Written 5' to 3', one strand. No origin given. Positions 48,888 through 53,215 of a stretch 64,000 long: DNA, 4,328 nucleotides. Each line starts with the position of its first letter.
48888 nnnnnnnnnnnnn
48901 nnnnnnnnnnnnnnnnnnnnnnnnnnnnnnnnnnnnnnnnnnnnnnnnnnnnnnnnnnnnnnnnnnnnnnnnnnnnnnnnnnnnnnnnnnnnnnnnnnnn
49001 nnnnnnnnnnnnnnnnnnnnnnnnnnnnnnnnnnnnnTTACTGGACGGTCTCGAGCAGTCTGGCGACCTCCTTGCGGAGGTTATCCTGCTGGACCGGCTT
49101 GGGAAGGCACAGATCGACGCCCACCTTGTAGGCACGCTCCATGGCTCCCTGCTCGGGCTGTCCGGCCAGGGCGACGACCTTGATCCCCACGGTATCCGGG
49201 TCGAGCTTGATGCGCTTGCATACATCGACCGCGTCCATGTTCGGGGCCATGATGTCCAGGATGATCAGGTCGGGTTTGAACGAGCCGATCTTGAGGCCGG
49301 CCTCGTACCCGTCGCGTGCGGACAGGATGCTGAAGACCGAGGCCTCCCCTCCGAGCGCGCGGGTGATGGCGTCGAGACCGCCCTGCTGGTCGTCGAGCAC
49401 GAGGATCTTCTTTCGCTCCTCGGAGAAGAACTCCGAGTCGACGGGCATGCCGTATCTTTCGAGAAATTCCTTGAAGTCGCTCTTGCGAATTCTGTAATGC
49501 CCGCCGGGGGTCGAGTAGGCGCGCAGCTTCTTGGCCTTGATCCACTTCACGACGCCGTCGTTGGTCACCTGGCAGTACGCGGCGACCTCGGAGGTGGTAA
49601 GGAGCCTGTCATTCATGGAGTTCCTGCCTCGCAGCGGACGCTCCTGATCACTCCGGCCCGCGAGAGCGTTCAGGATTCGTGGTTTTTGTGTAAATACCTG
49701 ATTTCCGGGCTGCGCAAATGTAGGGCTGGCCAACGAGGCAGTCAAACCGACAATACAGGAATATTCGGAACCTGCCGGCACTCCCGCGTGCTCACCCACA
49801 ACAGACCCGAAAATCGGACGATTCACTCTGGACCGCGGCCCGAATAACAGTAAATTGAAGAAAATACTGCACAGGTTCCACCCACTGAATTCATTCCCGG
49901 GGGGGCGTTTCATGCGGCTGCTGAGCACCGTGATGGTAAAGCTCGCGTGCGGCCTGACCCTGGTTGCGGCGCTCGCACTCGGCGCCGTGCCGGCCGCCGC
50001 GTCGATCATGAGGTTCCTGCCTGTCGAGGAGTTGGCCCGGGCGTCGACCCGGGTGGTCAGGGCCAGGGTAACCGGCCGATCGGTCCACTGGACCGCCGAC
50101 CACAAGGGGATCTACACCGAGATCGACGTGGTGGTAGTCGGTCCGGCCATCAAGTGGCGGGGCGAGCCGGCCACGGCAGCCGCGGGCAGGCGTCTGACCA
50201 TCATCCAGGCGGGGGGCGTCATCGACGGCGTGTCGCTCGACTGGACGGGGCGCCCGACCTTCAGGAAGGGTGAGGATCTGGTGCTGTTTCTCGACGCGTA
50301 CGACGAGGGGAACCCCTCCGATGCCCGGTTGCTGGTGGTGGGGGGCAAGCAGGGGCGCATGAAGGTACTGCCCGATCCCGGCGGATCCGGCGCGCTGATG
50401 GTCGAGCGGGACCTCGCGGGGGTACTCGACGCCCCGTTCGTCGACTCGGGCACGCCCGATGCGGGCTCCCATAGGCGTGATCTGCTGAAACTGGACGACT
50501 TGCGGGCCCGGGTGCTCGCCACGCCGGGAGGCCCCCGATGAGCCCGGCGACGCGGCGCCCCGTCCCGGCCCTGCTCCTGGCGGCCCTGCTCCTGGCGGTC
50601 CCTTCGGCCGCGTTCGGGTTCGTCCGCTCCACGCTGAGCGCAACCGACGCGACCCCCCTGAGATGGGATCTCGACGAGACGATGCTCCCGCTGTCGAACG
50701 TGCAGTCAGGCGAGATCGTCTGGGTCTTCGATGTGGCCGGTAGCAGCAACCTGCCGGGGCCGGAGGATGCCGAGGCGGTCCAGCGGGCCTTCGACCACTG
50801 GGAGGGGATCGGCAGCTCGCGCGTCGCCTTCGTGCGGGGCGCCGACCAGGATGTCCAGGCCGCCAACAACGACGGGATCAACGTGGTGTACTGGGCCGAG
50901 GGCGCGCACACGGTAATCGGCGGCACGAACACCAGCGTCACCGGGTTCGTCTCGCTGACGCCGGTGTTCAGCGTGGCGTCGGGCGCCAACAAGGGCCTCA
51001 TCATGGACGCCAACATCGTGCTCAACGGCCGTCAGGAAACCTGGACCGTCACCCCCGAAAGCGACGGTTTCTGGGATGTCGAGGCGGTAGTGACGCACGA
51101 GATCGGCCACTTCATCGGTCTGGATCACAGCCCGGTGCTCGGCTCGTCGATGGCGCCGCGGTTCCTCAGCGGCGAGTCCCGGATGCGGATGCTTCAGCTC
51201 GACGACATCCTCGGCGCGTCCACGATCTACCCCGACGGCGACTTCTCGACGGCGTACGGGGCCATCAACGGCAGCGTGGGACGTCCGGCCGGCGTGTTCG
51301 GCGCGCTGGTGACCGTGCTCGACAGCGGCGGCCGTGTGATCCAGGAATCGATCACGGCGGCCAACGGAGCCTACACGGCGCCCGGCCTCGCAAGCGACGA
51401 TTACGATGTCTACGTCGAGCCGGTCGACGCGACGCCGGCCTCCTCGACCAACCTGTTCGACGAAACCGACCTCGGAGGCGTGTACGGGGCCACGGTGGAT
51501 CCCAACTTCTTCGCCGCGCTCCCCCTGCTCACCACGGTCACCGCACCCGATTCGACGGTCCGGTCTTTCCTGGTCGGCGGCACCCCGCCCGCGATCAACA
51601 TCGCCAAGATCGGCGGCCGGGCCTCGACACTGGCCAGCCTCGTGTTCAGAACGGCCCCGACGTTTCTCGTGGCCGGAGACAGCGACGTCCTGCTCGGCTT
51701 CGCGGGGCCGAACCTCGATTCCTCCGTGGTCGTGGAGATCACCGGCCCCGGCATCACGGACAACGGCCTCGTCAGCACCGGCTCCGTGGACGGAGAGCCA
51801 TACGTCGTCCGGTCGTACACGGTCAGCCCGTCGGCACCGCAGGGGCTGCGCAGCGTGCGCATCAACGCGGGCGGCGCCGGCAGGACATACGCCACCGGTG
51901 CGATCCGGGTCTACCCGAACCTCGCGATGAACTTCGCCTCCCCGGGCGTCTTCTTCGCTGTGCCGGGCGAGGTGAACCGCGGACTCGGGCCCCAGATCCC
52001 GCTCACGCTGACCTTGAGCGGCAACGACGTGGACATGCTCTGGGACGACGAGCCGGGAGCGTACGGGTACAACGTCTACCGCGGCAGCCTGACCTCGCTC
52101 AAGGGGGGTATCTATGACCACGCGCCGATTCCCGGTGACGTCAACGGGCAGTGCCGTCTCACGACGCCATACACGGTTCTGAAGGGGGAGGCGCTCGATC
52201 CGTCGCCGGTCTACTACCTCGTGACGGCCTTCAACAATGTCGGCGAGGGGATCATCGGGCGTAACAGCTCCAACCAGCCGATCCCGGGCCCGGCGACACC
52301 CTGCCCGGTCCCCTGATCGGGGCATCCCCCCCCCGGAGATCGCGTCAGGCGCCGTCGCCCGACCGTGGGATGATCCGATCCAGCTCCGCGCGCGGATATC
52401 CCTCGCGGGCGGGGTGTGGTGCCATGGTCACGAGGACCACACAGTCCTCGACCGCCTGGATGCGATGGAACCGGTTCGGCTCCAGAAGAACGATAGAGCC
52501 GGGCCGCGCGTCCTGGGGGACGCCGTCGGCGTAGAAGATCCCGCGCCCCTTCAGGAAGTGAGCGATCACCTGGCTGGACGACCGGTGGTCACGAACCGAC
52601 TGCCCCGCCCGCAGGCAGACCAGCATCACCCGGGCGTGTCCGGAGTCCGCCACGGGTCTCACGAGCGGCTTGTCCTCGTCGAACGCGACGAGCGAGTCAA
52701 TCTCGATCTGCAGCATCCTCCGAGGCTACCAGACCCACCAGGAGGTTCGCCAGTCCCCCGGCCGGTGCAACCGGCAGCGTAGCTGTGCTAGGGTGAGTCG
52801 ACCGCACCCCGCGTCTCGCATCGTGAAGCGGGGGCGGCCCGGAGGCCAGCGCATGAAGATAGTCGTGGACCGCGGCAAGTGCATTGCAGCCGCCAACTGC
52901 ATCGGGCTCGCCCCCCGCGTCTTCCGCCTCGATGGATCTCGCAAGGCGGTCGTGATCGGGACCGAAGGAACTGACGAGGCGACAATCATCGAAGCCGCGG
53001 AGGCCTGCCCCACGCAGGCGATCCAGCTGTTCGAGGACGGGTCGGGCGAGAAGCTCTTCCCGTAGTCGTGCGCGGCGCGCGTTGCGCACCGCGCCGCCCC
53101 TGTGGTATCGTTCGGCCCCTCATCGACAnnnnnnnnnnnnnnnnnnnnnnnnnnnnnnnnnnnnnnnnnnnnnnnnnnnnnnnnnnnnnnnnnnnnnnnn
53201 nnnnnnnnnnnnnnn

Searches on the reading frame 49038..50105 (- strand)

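Call 82: search_protein_families(library=pfam, proteins=[window:49038-50105:-], max_evalue=0.00001)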
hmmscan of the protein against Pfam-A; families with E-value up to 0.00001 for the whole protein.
window:49038-50105:- (355 aa): 2 families
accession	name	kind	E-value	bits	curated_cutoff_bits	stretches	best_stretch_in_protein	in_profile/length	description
PF00072.30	Response_reg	-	7.1e-16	58.8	30.2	1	234-347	1-110/111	Response regulator receiver domain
PF12728.13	HTH_17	-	1.6e-13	51.2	27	1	168-217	1-49/51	Helix-turn-helix domain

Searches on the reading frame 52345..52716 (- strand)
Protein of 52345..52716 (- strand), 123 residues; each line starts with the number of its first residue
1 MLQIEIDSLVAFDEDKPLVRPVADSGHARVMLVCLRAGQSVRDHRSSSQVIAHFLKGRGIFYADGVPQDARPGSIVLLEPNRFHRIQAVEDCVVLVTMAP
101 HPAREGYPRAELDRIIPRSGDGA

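Call 16: search_protein_families(library=pfam, proteins=[window:52345-52716:-], max_evalue=0.01)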
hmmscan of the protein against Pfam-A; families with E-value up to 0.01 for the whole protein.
window:52345-52716:- (123 aa): 2 families
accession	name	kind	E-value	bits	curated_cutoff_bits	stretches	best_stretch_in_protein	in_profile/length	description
PF02311.25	AraC_binding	-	2.3e-07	31.1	21.1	1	37-100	9-76/135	AraC-like ligand binding domain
PF07883.17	Cupin_2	-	1.6e-06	28.2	27.2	1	32-96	2-68/70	Cupin domain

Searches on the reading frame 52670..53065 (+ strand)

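Call 16: search_protein_families(library=pfam, proteins=[window:52670-53065:+], max_evalue=0.01)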
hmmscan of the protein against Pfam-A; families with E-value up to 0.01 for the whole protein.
window:52670-53065:+ (131 aa): 3 families
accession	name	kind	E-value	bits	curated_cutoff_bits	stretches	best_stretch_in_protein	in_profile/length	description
PF13370.11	Fer4_13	-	1.1e-11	45.6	24.5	1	66-119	1-57/58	4Fe-4S single cluster domain of Ferredoxin I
PF13459.11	Fer4_15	-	2.1e-10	41.6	22.4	1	64-119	1-65/66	4Fe-4S single cluster domain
PF06902.16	Fer4_19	-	9.7e-07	29.2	24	1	59-122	3-63/64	Divergent 4Fe-4S mono-cluster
